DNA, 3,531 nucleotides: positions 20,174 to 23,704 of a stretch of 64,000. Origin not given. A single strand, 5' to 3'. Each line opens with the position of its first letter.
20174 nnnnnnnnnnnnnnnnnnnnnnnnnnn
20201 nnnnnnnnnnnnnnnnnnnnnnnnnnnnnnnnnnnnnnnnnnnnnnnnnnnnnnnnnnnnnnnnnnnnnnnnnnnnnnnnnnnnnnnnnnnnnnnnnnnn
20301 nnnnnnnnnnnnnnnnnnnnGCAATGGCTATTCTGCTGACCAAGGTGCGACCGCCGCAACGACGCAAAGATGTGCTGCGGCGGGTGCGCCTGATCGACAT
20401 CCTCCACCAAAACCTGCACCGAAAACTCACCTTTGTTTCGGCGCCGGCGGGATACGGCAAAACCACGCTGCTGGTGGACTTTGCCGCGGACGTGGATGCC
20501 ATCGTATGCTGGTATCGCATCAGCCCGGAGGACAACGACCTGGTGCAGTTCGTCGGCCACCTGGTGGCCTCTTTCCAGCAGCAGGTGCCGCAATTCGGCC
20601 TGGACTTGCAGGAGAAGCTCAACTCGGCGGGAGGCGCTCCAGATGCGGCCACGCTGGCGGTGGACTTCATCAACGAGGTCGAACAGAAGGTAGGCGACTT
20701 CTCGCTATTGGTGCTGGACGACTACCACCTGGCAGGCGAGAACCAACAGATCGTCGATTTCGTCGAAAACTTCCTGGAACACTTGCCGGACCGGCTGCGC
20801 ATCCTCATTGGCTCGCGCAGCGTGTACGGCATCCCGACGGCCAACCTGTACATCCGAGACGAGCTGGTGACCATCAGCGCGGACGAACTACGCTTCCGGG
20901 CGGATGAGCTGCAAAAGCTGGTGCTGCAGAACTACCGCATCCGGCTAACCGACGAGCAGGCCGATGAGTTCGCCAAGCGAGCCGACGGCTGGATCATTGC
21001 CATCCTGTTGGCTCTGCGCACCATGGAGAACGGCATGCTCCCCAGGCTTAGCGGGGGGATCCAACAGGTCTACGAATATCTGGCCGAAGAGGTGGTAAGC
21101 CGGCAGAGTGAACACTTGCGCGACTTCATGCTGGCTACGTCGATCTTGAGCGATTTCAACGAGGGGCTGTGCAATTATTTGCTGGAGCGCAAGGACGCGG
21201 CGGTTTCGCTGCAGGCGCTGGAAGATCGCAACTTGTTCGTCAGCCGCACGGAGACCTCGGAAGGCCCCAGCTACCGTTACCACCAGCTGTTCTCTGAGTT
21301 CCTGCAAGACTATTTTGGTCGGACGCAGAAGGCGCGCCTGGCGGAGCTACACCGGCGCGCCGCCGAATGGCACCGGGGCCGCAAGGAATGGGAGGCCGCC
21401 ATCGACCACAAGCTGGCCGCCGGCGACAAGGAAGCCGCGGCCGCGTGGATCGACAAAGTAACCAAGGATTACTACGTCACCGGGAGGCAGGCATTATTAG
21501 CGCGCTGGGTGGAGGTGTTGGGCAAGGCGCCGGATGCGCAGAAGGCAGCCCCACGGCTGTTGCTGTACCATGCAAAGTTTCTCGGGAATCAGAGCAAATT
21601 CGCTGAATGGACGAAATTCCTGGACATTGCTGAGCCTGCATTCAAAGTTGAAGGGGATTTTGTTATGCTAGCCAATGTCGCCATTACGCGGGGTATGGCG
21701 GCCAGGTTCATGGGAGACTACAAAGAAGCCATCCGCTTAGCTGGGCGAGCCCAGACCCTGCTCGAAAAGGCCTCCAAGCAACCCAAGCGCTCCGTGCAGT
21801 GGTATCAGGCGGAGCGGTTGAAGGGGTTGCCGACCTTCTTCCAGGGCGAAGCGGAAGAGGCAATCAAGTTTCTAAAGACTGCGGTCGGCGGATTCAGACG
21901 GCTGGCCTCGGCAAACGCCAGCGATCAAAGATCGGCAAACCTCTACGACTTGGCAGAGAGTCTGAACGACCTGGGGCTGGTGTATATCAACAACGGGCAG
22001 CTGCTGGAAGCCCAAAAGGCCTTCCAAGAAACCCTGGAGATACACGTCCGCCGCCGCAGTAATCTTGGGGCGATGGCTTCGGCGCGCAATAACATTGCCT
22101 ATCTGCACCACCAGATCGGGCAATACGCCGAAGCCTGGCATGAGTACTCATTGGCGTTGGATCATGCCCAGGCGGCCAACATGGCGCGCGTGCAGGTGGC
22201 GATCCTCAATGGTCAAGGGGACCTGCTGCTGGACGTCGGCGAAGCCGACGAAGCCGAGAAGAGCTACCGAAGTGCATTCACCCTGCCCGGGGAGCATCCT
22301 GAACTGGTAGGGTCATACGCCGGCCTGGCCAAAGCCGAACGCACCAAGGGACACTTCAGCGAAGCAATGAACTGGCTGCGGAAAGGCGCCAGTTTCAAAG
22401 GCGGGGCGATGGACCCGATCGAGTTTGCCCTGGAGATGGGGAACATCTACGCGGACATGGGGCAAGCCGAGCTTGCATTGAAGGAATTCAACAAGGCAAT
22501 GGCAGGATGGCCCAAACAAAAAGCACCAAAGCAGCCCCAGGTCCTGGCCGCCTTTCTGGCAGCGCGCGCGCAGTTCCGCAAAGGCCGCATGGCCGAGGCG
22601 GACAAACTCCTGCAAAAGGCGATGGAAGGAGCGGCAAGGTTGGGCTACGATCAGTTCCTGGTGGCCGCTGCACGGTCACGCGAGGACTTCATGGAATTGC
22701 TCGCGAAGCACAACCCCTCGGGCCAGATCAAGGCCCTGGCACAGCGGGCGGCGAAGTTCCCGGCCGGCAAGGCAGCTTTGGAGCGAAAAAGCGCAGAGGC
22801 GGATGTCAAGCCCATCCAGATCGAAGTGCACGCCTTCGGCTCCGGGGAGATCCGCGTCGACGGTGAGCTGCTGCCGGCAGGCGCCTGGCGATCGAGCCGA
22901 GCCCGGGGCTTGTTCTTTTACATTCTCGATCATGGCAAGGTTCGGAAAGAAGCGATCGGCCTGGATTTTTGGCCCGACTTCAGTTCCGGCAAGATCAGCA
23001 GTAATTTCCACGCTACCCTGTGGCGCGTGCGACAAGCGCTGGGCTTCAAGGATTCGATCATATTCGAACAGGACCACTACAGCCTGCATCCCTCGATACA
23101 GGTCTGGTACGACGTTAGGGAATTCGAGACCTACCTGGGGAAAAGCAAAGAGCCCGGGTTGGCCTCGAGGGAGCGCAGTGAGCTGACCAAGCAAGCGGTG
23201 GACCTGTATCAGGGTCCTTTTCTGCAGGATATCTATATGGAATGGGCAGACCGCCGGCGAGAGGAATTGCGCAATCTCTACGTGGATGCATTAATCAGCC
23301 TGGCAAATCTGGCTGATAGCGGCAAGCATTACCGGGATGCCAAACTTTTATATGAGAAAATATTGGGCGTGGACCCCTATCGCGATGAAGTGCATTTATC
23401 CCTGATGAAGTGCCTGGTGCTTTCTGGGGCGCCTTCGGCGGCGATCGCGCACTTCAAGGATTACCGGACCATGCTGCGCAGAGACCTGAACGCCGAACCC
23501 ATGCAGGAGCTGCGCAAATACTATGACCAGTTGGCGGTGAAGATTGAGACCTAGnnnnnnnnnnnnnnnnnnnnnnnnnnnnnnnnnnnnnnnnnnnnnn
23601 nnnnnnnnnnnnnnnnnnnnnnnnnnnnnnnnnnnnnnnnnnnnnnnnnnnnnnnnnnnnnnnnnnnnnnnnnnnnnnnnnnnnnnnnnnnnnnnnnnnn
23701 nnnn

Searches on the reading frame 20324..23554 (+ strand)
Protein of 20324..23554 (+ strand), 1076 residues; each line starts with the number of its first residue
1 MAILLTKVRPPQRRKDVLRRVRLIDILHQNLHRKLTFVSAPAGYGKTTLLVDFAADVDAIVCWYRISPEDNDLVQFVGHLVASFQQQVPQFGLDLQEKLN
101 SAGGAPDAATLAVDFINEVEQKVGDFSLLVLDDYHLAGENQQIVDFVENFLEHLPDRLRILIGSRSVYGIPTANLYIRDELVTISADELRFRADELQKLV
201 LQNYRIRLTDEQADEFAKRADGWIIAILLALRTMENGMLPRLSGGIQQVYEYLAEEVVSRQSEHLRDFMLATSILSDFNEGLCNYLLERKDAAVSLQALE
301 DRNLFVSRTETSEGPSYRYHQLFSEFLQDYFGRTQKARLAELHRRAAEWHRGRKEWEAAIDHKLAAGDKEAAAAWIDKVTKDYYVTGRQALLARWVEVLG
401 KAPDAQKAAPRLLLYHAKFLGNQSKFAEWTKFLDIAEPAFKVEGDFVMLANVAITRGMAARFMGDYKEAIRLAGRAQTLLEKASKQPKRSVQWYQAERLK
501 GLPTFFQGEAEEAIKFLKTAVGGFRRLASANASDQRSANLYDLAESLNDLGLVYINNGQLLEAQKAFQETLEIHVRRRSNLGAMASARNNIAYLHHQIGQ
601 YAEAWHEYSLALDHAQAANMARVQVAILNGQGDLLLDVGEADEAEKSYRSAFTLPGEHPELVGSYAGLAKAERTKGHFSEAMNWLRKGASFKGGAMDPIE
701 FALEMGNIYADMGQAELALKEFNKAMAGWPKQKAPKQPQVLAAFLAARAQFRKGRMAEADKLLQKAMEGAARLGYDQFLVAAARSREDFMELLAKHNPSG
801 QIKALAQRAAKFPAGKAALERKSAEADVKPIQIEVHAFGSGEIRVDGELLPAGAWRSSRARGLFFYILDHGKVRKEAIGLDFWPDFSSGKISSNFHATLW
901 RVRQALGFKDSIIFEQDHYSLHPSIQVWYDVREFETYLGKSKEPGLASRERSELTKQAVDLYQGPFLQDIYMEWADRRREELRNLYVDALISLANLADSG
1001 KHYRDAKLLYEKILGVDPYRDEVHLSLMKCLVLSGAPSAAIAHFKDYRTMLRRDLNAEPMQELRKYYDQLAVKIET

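Call 5: search_protein_families(library=pfam, proteins=[window:20324-23554:+], max_evalue=0.01)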
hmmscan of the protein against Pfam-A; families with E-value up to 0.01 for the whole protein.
window:20324-23554:+ (1076 aa): 15 families
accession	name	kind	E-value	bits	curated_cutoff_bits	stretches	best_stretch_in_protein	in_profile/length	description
PF13424.12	TPR_12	-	4e-24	85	30.1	3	542-613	1-73/77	Tetratricopeptide repeat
PF03704.23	BTAD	-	5.6e-18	66.1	22.1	1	930-1069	2-144/146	Bacterial transcriptional activator domain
PF13181.12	TPR_8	-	3.7e-13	48.9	25.7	0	544-572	1-29/34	Tetratricopeptide repeat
PF07719.23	TPR_2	-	5.2e-10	39.1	27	1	544-573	1-30/34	Tetratricopeptide repeat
PF00515.34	TPR_1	-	1.6e-08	34.4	27.8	0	544-573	1-30/34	Tetratricopeptide repeat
PF13374.12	TPR_10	-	2.3e-08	34.2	27.5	1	544-576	2-34/42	Tetratricopeptide repeat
PF17874.7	TPR_MalT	-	3.1e-08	33.7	45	1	550-687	46-186/336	MalT-like TPR region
PF14559.12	TPR_19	-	6.8e-07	30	25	1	1002-1046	6-50/68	Tetratricopeptide repeat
PF13401.12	AAA_22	-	0.00024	21.8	27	0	32-156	4-106/130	AAA domain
PF13428.12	TPR_14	-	0.00042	21.2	23.5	0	631-661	7-37/44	Tetratricopeptide repeat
PF25058.1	ARM_TT21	-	0.0023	18.4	27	0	507-572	20-85/155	Tetratricopeptide repeat protein 21 ARM repeat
PF13191.12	AAA_16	-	0.005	17.8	32.6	0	34-156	25-161/167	AAA ATPase domain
PF13414.12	TPR_11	-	0.0077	16.3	26.8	0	706-725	1-20/42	TPR repeat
PF12895.13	ANAPC3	-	0.0093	16.7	27.2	0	1001-1047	3-49/82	Anaphase-promoting complex, cyclosome, subunit 3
PF13432.12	TPR_16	-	0.0096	16.8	32.7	0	549-612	2-58/65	Tetratricopeptide repeat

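Call 6: search_protein_families(library=ncbifam, proteins=[window:20324-23554:+], max_evalue=0.01)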
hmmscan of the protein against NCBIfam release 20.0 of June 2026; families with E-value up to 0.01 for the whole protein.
window:20324-23554:+ (1076 aa): 12 families
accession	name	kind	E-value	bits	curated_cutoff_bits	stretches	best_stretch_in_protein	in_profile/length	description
NF003420.0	PRK04841.1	equivalog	3.1e-76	257.2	537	1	6-486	5-488/903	HTH-type transcriptional regulator MalT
TIGR02917.1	PEP_TPR_lipo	equivalog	3e-09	35.3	312.2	1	583-784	463-645/899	XrtA/PEP-CTERM system TPR-repeat protein PrsT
NF053617.1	SARPRegAfsRStmc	equivalog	3.4e-09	35.2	1430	1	881-1067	76-262/986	SARP-family global regulator AfsR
NF002725.1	PRK02603.1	equivalog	3e-08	33.8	143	1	672-768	45-141/173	photosystem I assembly protein Ycf3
NF041717.1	HaaA_phane_TPR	equivalog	1.4e-06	26.8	1125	1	451-654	673-861/882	cyclophane-containing RiPP biosynthesis TPR protein HaaT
NF040959.1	MamA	equivalog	5e-05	22.8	200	0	648-768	25-133/204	magnetosome protein MamA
TIGR02521.1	type_IV_pilW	equivalog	0.00015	21.4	154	1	534-687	21-160/234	type IV pilus biogenesis/stability protein PilW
NF047507.1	TPR_BatC_Lepto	exception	0.00095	18.7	175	0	703-736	100-133/214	TPR repeat-containing protein BatC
NF033762.1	social_mot_Tgl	equivalog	0.0017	17.8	225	0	546-723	33-228/252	social motility TPR repeat lipoprotein Tgl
TIGR02552.1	LcrH_SycD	equivalog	0.0029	17.3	104.8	0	989-1046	54-111/136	SycD/LcrH family type III secretion system chaperone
TIGR00540.1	TPR_hemY_coli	hypoth_equivalog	0.0045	15.8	142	1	712-773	89-150/385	heme biosynthesis-associated TPR protein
NF053520.1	HK_Porph_FimS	equivalog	0.007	14.7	600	0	542-648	202-307/618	sensor histidine kinase FimS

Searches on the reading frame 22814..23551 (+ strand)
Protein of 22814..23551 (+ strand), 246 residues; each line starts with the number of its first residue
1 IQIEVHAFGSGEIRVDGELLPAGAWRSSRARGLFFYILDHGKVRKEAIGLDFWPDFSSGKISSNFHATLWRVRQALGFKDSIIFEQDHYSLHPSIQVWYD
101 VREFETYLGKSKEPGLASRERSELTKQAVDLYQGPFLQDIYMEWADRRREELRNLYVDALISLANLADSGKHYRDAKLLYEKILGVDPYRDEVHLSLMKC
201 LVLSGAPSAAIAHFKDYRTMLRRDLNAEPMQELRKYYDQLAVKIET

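Call 67: search_protein_families(library=pfam, proteins=[window:22814-23551:+], max_evalue=10)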
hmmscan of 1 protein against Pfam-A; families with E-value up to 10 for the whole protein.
seq(246 aa): 4 families
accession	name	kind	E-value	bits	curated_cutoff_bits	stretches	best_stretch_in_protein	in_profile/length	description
PF03704.23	BTAD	-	2.5e-19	70.5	22.1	1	100-239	2-144/146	Bacterial transcriptional activator domain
PF14559.12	TPR_19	-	8.8e-05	23.2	25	1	172-216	6-50/68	Tetratricopeptide repeat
PF13424.12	TPR_12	-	0.11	13.1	30.1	1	156-222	9-76/77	Tetratricopeptide repeat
PF09797.15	NatB_MDM20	-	0.11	11.9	27.6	1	149-215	182-248/379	N-acetyltransferase B complex (NatB) non catalytic subunit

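Call 69: search_solved_structures(query=window:22814-23551:+, max_evalue=0.01, show_alignments=2)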
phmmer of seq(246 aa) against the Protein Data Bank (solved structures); distinct sequences matched with E-value up to 0.01: 3.
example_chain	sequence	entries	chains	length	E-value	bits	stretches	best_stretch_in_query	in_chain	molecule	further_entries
8hvr_I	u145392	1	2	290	0.0009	22.2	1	111-236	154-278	Regulatory protein AfsR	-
8k60_I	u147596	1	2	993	0.0077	19.1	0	118-236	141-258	Regulatory protein AfsR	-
8jke_I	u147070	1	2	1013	0.0079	19.1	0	118-236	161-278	Regulatory protein AfsR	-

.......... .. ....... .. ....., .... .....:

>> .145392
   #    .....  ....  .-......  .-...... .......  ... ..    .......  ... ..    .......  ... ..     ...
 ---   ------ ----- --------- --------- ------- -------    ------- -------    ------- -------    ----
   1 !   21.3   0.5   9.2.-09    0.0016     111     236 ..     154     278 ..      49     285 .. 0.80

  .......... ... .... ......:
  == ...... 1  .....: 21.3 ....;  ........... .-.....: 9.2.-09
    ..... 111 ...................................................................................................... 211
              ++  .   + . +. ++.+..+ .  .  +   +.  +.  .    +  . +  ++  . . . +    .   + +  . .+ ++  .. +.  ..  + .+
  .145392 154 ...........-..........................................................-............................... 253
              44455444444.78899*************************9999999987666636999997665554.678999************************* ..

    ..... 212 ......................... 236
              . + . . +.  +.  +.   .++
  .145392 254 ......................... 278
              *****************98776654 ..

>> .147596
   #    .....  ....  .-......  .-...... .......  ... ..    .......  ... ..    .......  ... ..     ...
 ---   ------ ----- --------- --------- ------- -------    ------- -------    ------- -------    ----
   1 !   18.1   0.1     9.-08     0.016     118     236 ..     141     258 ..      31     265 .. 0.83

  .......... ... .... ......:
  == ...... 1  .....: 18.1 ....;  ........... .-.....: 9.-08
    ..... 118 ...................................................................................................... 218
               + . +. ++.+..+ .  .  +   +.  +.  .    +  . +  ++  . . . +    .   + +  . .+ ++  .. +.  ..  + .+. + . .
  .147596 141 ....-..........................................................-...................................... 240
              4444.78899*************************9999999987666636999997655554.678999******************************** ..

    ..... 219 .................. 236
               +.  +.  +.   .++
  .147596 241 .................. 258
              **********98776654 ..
